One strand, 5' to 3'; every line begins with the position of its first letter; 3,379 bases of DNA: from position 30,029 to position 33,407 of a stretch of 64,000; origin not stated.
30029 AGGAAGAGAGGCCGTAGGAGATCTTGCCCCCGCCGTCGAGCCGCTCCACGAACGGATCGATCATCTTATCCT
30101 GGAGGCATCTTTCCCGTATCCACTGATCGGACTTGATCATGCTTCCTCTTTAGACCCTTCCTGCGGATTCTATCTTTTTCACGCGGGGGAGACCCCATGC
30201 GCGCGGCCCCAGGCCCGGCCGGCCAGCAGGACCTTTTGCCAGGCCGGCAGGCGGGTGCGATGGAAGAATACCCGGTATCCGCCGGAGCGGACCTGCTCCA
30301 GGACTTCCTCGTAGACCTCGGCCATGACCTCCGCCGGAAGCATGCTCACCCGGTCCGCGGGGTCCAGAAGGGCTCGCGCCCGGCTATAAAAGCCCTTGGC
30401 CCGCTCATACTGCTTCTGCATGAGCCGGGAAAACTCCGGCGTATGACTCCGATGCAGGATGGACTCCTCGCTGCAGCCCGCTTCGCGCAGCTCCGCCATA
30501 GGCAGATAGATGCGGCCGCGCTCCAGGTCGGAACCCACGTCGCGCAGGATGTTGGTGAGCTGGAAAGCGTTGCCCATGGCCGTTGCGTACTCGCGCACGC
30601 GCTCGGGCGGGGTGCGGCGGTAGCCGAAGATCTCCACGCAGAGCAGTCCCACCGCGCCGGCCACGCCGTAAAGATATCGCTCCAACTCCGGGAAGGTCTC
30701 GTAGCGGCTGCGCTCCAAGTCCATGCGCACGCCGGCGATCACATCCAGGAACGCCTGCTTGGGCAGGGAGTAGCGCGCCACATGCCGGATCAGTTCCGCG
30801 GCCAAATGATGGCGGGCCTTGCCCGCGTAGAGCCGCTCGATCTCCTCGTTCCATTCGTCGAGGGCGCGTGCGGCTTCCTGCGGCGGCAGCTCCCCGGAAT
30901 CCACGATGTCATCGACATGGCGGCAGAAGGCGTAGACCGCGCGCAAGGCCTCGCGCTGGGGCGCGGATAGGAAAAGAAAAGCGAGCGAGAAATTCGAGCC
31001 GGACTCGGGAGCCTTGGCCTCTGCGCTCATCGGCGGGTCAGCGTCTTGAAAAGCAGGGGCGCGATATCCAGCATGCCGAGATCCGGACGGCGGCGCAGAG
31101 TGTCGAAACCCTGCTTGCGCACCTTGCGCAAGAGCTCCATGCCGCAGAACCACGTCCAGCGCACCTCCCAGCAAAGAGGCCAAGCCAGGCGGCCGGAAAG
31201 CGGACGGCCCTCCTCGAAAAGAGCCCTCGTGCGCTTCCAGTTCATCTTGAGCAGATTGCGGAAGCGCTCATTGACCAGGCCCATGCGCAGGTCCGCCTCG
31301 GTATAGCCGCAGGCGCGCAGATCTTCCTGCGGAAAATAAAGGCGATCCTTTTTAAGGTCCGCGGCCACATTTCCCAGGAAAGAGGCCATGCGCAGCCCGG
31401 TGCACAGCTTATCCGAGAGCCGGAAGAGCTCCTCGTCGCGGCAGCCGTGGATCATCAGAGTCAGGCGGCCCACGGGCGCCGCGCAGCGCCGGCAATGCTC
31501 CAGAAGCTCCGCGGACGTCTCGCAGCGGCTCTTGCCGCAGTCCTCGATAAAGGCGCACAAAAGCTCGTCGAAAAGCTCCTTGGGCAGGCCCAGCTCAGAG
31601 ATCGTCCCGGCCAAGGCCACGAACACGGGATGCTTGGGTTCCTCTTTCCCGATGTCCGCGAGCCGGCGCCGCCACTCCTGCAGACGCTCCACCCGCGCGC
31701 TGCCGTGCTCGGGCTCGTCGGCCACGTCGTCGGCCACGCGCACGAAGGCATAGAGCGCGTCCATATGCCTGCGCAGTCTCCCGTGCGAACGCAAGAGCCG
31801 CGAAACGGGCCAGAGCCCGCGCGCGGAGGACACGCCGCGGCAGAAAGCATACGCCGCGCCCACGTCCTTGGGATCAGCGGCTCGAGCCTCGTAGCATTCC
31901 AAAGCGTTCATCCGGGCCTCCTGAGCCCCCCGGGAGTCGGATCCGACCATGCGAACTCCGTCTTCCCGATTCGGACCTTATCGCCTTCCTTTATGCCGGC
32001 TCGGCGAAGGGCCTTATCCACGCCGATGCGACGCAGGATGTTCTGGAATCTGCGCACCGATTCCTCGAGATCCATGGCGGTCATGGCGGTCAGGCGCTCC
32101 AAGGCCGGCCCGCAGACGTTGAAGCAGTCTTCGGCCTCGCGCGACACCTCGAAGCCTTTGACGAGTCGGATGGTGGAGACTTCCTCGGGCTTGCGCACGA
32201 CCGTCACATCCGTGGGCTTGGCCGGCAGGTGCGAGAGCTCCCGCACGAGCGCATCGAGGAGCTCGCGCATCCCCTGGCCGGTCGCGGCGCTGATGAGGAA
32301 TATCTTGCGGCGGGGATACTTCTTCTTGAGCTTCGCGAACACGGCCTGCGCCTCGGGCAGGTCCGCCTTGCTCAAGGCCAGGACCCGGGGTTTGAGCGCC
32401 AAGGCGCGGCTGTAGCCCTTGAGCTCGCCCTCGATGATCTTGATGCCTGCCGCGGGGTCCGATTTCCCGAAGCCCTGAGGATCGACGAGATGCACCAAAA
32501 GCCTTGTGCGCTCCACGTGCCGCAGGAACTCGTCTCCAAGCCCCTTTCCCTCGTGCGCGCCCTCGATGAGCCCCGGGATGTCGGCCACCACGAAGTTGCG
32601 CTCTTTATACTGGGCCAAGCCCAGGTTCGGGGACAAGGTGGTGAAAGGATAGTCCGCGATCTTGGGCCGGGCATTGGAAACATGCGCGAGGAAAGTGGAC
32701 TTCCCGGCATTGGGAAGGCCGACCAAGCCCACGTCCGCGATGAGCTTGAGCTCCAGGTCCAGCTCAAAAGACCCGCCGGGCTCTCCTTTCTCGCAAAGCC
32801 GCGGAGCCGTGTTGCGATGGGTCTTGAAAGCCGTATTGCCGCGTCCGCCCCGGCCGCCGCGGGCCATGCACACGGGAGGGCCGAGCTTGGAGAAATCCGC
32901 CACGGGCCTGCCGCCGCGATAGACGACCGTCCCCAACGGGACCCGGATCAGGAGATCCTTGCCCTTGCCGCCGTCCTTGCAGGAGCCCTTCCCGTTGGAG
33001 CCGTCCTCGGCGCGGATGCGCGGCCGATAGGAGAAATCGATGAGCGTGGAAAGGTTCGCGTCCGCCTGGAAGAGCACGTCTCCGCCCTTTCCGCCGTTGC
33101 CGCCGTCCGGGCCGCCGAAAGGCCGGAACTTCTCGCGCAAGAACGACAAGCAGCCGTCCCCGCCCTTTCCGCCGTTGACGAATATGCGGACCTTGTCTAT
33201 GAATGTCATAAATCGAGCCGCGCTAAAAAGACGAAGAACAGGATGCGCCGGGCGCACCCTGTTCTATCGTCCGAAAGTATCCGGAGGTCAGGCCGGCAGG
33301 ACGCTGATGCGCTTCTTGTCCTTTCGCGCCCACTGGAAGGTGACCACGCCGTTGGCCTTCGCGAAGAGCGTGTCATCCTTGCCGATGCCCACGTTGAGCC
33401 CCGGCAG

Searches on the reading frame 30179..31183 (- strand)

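Call 69: search_protein_families(library=pfam, proteins=[window:30179-31183:-], max_evalue=0.000001)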
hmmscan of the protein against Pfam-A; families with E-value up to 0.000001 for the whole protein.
window:30179-31183:- (334 aa): 1 family
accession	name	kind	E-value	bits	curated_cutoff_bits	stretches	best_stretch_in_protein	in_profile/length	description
PF00494.24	SQS_PSY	-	9.5e-77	258.7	26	1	60-316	3-263/263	Squalene/phytoene synthase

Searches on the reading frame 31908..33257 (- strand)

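Call 69: search_protein_families(library=pfam, proteins=[window:31908-33257:-], max_evalue=0.000001)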
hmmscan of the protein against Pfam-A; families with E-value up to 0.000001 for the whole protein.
window:31908-33257:- (449 aa): 4 families
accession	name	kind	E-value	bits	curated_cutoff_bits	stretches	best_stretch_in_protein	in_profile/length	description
PF01018.28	GTP1_OBG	-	3.7e-54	183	27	1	20-172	1-155/155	GTP1/OBG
PF01926.29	MMR_HSR1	-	5.6e-24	84.9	21.9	1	175-297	1-113/113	50S ribosome-binding GTPase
PF09269.16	DUF1967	-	2.6e-23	82.3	27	1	369-437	1-70/70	Domain of unknown function (DUF1967)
PF02421.24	FeoB_N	-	8.3e-09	35.6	27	1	176-230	3-57/156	Ferrous iron transport protein B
